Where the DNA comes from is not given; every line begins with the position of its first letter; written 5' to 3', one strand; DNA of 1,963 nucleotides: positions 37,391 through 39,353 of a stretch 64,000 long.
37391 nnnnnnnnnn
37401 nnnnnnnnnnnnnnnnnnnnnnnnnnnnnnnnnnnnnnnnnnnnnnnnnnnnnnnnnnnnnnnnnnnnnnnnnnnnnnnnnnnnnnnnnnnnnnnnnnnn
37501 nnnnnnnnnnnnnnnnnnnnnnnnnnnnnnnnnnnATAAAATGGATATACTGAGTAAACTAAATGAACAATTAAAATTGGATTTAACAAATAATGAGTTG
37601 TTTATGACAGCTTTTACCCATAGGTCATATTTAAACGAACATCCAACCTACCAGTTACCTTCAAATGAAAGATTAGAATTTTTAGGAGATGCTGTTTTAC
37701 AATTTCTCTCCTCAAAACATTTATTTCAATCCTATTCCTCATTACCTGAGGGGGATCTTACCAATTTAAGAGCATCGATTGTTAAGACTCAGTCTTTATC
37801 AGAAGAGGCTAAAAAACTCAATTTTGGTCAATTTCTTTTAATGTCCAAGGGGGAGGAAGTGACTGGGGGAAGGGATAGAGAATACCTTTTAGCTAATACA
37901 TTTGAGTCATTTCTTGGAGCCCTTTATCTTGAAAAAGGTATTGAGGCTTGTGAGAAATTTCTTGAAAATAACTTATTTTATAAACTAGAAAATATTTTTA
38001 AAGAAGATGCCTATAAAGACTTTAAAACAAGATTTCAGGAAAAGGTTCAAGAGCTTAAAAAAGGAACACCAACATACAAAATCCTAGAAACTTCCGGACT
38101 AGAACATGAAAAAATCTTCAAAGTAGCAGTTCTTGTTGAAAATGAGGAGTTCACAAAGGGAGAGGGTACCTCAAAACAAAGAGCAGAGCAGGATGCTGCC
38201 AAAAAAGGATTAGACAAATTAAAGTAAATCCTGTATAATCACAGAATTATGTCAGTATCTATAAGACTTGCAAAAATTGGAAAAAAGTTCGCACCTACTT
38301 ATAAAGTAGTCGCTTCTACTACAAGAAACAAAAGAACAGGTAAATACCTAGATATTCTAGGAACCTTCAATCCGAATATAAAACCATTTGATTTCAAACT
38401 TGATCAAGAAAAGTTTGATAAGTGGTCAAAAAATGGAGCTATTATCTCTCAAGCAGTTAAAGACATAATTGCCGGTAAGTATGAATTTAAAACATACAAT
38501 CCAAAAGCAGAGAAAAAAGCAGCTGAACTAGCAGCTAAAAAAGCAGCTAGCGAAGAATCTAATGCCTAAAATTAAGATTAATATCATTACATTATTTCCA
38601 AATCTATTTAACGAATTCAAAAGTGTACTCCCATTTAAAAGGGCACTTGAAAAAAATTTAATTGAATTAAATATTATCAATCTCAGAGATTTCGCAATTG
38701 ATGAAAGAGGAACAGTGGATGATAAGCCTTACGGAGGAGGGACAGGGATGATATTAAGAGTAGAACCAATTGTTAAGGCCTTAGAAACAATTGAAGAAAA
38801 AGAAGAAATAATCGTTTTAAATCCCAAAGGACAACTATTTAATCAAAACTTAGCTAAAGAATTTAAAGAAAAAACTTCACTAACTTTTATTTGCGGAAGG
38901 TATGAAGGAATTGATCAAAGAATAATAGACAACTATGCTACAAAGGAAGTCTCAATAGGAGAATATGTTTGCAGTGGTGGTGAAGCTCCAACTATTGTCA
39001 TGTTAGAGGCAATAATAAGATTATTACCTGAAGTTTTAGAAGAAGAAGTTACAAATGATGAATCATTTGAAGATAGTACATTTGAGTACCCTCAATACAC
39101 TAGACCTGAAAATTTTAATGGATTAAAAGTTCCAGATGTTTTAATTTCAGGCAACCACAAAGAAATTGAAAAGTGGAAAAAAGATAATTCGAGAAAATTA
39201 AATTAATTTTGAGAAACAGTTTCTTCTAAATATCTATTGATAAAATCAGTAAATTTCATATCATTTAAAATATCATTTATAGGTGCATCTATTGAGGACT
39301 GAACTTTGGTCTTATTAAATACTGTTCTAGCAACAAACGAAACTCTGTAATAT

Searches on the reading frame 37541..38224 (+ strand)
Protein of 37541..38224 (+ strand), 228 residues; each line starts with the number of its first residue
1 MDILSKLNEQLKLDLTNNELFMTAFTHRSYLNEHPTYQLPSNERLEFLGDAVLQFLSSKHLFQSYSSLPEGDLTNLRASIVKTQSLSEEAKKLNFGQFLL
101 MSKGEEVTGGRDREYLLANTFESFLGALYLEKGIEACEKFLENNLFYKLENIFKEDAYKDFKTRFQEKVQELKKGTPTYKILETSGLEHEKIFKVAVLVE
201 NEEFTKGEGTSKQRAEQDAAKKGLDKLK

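Call 72: search_protein_families(library=pfam, proteins=[window:37541-38224:+], max_evalue=0.00001)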
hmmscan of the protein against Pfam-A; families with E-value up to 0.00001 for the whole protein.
window:37541-38224:+ (228 aa): 3 families
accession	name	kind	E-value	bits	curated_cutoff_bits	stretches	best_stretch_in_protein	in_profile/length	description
PF14622.11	Ribonucleas_3_3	-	1.7e-36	125.6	35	1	17-147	1-126/128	Ribonuclease-III-like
PF00636.31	Ribonuclease_3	-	1.6e-23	83.9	27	1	43-133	1-102/102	Ribonuclease III domain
PF00035.32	dsrm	-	2e-13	51.1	23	1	162-227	2-66/66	Double-stranded RNA binding motif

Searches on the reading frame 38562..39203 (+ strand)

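Call 72: search_protein_families(library=pfam, proteins=[window:38562-39203:+], max_evalue=0.00001)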
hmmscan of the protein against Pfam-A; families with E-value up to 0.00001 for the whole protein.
window:38562-39203:+ (214 aa): 1 family
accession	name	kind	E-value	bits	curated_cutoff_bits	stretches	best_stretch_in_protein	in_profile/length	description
PF01746.26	tRNA_m1G_MT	-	3.6e-52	177.4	27.3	1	26-211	2-187/195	tRNA (Guanine-1)-methyltransferase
